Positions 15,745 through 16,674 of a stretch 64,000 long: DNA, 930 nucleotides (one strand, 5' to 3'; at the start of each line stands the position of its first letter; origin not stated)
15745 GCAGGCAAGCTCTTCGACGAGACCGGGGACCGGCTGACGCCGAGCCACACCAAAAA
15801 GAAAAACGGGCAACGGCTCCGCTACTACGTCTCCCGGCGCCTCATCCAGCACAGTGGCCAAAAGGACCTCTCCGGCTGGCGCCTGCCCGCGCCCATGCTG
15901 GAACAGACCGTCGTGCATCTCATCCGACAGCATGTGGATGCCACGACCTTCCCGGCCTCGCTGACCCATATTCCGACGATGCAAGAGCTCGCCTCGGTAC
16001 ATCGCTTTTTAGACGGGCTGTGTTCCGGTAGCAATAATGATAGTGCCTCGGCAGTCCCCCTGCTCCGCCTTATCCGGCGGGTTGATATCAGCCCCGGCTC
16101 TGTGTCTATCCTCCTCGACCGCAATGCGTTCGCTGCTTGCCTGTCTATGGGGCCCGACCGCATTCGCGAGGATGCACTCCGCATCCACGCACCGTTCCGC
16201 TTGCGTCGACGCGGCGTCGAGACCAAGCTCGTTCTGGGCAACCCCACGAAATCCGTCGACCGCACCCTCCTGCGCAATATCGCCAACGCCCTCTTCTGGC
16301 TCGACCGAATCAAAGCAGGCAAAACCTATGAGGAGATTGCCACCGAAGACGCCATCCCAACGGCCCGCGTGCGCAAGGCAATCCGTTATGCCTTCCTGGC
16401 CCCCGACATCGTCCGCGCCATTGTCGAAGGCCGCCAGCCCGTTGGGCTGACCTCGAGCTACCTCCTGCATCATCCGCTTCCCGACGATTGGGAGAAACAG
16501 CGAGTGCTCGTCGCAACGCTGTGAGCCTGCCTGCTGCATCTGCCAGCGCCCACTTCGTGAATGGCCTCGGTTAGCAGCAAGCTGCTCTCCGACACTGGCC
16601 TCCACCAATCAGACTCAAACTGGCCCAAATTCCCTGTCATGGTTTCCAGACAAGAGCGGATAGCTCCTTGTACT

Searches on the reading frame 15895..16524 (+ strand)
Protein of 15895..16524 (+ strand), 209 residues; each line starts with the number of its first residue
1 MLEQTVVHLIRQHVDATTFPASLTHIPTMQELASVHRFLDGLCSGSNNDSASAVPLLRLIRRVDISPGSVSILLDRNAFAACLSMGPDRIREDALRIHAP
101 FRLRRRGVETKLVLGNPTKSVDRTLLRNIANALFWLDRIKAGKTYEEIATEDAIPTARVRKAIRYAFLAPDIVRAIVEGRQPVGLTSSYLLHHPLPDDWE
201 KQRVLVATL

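Call 3: search_protein_families(library=pfam, proteins=[window:15895-16524:+], max_evalue=0.1)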
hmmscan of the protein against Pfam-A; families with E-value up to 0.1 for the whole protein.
window:15895-16524:+ (209 aa): 2 families
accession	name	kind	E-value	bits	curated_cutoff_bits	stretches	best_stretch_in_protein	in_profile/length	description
PF18272.6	ssDNA_TraI_N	-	0.024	15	26.4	1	161-183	2-24/53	single-stranded DNA binding TraI N-terminal subdomain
PF04545.22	Sigma70_r4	-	0.024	14.6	24.1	1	141-167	19-45/50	Sigma-70, region 4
